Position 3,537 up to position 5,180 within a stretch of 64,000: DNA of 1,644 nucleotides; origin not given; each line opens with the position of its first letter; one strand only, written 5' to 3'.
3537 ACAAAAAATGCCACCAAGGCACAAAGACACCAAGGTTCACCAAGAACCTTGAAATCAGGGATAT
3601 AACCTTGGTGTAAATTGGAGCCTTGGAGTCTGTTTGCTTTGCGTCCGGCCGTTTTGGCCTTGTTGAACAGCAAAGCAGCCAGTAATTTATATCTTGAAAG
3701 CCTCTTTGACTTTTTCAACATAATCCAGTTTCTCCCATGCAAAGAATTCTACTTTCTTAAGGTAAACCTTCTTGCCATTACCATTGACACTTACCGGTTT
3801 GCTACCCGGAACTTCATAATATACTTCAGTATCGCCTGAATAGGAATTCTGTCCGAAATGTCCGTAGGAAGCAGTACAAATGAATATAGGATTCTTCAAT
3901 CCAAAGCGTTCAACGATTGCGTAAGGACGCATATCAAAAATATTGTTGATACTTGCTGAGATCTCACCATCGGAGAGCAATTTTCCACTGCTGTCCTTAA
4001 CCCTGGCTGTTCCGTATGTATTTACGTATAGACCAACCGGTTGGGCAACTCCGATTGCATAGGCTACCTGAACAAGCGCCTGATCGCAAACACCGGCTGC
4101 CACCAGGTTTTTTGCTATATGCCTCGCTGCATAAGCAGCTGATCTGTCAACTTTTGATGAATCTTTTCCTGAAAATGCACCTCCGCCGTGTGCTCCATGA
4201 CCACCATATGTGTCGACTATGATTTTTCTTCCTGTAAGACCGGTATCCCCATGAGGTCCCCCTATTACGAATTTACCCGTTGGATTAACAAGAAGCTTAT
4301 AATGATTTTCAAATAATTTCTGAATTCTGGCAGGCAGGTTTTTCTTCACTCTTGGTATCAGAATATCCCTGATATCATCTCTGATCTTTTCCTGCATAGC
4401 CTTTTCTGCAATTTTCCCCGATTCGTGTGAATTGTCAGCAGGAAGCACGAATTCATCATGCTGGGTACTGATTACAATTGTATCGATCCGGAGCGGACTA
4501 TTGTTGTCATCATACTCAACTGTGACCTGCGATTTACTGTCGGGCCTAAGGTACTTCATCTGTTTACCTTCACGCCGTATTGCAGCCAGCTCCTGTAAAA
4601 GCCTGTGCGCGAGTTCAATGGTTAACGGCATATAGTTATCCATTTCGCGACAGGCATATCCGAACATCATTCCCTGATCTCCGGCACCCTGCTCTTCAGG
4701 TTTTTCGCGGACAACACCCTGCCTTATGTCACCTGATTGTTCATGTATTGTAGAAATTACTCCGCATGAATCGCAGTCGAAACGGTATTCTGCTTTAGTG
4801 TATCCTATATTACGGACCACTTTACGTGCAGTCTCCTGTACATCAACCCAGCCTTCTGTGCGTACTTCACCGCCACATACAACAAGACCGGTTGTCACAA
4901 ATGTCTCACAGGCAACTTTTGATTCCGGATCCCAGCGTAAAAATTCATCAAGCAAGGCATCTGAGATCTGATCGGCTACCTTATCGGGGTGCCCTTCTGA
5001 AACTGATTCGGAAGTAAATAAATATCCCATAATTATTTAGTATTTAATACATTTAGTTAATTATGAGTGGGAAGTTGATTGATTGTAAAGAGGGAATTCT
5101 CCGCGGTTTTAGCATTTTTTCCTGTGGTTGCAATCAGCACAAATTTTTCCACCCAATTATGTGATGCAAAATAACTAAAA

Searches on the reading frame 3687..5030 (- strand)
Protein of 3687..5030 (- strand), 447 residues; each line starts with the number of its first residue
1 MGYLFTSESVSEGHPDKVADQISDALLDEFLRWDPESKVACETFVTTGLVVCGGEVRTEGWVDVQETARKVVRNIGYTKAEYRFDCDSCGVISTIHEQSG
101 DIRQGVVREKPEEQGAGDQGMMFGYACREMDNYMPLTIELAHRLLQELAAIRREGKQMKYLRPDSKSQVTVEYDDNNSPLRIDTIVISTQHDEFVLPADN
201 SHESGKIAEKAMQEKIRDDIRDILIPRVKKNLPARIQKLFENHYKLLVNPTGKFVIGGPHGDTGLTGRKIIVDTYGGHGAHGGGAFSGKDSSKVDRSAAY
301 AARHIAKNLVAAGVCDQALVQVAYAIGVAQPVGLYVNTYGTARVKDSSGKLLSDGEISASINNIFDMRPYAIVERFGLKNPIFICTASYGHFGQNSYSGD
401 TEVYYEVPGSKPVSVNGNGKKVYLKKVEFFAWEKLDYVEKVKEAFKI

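Call 95: search_protein_families(library=pfam, proteins=[window:3687-5030:-], max_evalue=0.0001)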
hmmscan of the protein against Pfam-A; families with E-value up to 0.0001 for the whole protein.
window:3687-5030:- (447 aa): 3 families
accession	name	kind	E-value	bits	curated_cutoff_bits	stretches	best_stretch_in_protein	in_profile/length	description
PF02773.21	S-AdoMet_synt_C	-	5.7e-58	195.2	25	1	256-397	1-134/138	S-adenosylmethionine synthetase, C-terminal domain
PF02772.21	S-AdoMet_synt_M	-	4e-42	143.6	29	1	113-254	1-120/120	S-adenosylmethionine synthetase, central domain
PF00438.25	S-AdoMet_synt_N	-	6.1e-42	142.6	33.1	1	3-99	2-98/99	S-adenosylmethionine synthetase, N-terminal domain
